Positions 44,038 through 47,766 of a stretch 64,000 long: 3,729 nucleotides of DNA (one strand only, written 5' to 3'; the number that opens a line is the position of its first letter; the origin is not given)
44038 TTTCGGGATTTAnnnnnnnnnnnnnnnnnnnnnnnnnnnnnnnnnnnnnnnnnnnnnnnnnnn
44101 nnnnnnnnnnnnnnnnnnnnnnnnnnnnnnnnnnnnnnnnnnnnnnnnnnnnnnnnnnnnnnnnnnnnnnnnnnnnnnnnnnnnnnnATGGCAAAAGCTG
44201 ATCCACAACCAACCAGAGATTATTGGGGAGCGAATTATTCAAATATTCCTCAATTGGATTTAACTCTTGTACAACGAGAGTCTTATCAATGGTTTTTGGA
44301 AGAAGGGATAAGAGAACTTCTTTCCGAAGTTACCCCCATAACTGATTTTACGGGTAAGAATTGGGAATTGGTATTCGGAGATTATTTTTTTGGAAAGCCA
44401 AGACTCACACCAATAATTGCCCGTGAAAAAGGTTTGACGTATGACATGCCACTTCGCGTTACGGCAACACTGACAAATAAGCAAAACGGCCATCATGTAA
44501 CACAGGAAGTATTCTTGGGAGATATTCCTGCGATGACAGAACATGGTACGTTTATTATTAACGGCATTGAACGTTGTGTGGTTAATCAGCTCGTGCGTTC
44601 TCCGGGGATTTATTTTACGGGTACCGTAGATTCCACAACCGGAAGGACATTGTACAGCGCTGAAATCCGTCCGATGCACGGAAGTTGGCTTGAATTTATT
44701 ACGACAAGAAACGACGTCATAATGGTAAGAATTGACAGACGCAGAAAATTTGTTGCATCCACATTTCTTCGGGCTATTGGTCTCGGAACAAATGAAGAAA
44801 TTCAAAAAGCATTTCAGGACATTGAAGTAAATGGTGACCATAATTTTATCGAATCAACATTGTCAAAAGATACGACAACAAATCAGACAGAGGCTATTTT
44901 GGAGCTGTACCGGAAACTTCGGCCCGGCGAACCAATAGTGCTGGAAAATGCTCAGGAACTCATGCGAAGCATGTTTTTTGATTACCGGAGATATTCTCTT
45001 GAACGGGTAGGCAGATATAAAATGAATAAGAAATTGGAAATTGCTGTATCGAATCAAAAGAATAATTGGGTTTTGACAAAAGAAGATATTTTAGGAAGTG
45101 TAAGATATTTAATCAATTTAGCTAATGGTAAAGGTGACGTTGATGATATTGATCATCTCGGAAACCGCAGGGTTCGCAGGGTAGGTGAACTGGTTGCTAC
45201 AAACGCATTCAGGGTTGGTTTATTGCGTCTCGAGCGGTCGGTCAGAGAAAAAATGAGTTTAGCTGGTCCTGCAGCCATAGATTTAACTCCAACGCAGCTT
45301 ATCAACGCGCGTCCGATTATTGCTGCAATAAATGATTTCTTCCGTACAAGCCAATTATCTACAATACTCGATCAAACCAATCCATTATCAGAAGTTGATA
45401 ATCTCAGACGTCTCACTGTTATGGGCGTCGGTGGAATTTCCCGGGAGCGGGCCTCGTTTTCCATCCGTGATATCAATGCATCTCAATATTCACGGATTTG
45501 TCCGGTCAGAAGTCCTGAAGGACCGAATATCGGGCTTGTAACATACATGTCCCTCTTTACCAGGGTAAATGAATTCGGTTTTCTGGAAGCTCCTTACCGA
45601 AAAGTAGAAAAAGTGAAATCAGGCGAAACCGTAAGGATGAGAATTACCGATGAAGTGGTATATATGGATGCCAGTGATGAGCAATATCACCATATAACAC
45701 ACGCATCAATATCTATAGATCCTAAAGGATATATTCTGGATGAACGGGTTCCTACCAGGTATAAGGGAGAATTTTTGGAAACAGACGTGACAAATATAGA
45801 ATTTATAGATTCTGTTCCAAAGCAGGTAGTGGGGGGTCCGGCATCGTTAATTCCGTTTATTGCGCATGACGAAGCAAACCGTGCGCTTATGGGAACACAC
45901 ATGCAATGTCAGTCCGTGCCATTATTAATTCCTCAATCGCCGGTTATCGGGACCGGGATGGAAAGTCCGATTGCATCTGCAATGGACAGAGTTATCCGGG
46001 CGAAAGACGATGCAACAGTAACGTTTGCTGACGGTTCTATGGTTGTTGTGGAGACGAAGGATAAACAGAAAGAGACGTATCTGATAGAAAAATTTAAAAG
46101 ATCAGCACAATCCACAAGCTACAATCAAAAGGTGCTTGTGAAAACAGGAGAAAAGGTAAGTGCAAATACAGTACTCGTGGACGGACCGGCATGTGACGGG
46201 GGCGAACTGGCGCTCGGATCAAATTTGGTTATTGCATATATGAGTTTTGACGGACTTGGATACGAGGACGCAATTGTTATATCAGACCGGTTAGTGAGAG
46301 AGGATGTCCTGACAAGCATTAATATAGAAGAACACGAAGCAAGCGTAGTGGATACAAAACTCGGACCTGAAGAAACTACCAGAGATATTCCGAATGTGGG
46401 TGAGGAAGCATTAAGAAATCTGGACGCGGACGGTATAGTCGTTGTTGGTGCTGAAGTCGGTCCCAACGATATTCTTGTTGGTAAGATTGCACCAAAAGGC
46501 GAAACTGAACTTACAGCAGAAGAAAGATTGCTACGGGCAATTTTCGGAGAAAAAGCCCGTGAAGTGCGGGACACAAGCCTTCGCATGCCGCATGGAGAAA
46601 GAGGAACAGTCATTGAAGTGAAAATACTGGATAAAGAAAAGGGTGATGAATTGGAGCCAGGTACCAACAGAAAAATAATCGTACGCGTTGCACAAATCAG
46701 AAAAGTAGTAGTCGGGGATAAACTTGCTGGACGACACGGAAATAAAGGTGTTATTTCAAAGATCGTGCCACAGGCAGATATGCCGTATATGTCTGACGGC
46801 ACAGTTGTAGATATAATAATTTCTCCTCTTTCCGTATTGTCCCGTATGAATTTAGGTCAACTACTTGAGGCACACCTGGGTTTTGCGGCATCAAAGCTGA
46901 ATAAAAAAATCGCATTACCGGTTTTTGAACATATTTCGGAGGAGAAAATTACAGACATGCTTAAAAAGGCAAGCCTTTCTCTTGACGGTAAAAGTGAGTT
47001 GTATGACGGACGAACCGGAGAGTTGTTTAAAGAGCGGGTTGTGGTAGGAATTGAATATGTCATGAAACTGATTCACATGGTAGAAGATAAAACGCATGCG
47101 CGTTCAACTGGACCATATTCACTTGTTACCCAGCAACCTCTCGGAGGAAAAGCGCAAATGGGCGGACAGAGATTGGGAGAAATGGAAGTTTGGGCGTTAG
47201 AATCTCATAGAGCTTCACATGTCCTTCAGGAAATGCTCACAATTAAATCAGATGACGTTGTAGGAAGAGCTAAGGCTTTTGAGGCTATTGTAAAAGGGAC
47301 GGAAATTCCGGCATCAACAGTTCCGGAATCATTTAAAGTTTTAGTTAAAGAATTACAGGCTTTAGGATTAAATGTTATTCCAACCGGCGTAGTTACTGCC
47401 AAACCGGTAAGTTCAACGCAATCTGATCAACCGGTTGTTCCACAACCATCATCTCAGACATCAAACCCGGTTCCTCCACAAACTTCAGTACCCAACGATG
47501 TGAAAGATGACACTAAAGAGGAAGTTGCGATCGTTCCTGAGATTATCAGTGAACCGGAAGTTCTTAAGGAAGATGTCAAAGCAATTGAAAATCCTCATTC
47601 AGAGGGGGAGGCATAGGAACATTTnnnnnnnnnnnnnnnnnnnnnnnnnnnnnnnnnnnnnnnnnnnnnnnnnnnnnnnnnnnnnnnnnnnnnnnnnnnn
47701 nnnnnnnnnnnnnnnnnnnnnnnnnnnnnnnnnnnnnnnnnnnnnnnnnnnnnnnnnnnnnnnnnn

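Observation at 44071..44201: rpoBC has its own consensus promoter followed by a terminator-like hairpin and a 26-codon upstream ORF (possible attenuator)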

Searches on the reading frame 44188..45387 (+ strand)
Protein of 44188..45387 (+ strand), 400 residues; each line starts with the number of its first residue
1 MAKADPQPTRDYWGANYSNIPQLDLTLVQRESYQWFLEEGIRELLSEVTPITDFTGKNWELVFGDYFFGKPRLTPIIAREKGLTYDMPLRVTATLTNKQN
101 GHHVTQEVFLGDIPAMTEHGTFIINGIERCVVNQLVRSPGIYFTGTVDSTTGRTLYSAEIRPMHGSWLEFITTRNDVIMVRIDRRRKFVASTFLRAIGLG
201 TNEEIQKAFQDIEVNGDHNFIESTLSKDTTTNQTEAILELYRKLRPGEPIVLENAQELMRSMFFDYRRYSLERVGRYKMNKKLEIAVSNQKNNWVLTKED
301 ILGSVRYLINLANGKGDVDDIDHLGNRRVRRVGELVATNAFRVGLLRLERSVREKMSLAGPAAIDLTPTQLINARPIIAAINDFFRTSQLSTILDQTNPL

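Call 11: find_related_loci(query=window:44188-45387:+, collection=genome_contigs, flank=3000)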
Query window:44188-45387:+ (400 aa) in genome_contigs; peptide patterns used: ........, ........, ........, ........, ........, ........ (x = any residue, [..] = any of these).
339 stretches matched a pattern; 207 encode a relative of the query (tblastn E <= 1e-3); the best 80 are kept; 80 distinct loci.
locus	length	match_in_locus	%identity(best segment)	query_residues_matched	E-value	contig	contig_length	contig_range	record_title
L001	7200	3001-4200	82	1-400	0e+0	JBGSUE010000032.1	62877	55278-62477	MAG: Patescibacteria group bacterium isolate JTS-AC425 k141_3853926, whole genome shotgun sequence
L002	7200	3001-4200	83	1-400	0e+0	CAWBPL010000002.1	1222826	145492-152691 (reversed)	MAG: Candidatus Gottesmanbacteria bacterium isolate MFD01476.bin.2.135 genome assembly, contig: contig_74641, whole geno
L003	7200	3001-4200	82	1-400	0e+0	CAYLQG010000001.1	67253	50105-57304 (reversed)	MAG TPA_asm: uncultured Gammaproteobacteria bacterium isolate binchicken_co54_478 genome assembly, contig: NODE_649_leng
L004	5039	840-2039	80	1-400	0e+0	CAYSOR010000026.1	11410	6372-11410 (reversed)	MAG TPA_asm: uncultured Gammaproteobacteria bacterium isolate binchicken_co266_188 genome assembly, contig: NODE_10245_l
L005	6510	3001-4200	80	1-400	0e+0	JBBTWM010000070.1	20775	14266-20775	MAG: Patescibacteria group bacterium isolate H41-bin127_1 H41_bin127_1_000000000070, whole genome shotgun sequence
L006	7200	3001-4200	80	1-400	0e+0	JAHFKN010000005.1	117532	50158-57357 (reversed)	MAG: Candidatus Gottesmanbacteria bacterium isolate nzgw410 NODE_125_length_117533_cov_18.764751, whole genome shotgun s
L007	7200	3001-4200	80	1-400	0e+0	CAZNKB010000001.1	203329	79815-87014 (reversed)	MAG TPA_asm: uncultured Gammaproteobacteria bacterium isolate SRP173033_co3_60 genome assembly, contig: NODE_19_length_2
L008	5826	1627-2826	82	1-400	0e+0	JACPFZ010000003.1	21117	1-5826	MAG: Candidatus Gottesmanbacteria bacterium isolate NC_groundwater_374_Ag_B-0.1um_46_9 GD18-4_B1_scaffold_99824, whole g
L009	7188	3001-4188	81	5-400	0e+0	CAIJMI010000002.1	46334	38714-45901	Candidatus Gottesmanbacteria bacterium isolate LaPlata-b_bin-0620 genome assembly, contig: bin-0620:2/5, whole genome sh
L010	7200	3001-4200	82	1-400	0e+0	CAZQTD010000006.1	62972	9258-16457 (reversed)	MAG TPA_asm: uncultured Gammaproteobacteria bacterium isolate binchicken_co58_20 genome assembly, contig: NODE_356_lengt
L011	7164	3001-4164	83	13-400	0e+0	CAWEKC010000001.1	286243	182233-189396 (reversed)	MAG: Candidatus Gottesmanbacteria bacterium isolate MFD05942.bin.1.195 genome assembly, contig: contig_12616, whole geno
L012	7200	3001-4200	81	1-400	0e+0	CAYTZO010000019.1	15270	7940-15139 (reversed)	MAG TPA_asm: uncultured Gammaproteobacteria bacterium isolate SRP093762_co1_179 genome assembly, contig: NODE_2320_lengt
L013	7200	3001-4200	81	1-400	0e+0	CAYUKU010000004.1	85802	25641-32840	MAG TPA_asm: uncultured Gammaproteobacteria bacterium isolate binchicken_co58_53 genome assembly, contig: NODE_203_lengt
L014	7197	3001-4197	80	1-400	0e+0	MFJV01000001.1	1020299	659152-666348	MAG: Candidatus Gottesmanbacteria bacterium RIFCSPLOWO2_01_FULL_43_11b rifcsplowo2_01_scaffold_30, whole genome shotgun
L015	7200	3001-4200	80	1-400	0e+0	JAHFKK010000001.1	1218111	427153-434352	MAG: Candidatus Gottesmanbacteria bacterium isolate nzgw408 NODE_1_length_1218112_cov_6.992134, whole genome shotgun seq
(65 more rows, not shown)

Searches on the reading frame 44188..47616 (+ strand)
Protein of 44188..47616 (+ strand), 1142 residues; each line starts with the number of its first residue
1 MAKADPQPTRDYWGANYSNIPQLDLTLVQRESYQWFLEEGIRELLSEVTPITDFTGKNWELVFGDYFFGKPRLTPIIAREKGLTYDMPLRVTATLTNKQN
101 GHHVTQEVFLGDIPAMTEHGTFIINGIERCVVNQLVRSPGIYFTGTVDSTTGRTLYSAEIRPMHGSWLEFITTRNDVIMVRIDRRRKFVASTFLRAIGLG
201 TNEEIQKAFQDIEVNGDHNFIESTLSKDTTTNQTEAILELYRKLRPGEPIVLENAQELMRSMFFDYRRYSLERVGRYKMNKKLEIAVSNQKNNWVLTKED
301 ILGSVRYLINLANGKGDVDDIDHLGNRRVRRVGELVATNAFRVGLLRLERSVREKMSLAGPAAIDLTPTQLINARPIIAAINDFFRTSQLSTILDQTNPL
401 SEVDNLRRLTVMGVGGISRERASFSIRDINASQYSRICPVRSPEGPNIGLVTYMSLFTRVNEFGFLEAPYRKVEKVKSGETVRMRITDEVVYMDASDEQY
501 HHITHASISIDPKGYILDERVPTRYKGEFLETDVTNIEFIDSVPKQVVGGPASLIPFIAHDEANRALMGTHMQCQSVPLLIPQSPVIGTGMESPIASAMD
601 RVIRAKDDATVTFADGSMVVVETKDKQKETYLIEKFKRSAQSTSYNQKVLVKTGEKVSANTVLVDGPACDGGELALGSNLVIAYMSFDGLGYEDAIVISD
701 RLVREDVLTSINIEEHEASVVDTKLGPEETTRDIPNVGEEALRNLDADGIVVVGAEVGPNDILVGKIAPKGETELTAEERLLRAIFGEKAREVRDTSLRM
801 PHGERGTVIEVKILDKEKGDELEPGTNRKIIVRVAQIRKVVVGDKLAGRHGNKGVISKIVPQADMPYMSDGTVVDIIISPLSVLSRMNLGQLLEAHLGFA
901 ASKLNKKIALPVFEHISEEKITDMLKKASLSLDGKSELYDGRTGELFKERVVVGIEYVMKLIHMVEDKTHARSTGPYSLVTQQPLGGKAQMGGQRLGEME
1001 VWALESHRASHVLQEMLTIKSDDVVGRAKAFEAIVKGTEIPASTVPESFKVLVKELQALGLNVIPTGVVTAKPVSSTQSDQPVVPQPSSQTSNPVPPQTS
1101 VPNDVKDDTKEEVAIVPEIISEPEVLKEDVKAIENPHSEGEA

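Call 9: search_protein_families(library=ncbifam, proteins=[window:44188-47616:+])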
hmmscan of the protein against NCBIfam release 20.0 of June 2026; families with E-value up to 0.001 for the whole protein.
window:44188-47616:+ (1142 aa): 7 families
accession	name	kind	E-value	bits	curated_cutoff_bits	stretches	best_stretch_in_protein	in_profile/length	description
NF001616.1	PRK00405.1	equivalog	0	1397.3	896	1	14-1063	7-1092/1096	DNA-directed RNA polymerase subunit beta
TIGR02013.1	rpoB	equivalog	0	1394.9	801.15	3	213-817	292-892/1238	DNA-directed RNA polymerase subunit beta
NF007172.0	PRK09603.1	equivalog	2.7e-293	976.4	5372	4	233-817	371-947/2890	DNA-directed RNA polymerase subunit beta/beta'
NF011417.0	PRK14844.1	equivalog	1.9e-268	894.3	4632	4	220-820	367-960/2839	DNA-directed RNA polymerase subunit beta/beta'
NF006335.0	PRK08565.1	equivalog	1.8e-111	373.5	1402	3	676-1024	713-1052/1116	DNA-directed RNA polymerase subunit B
TIGR03670.1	rpoB_arch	equivalog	6.9e-79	265.7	811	2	675-1024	196-536/599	DNA-directed RNA polymerase subunit B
NF007175.0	PRK09606.1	equivalog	1.7e-26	92.8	355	1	119-461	144-471/496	DNA-directed RNA polymerase subunit B''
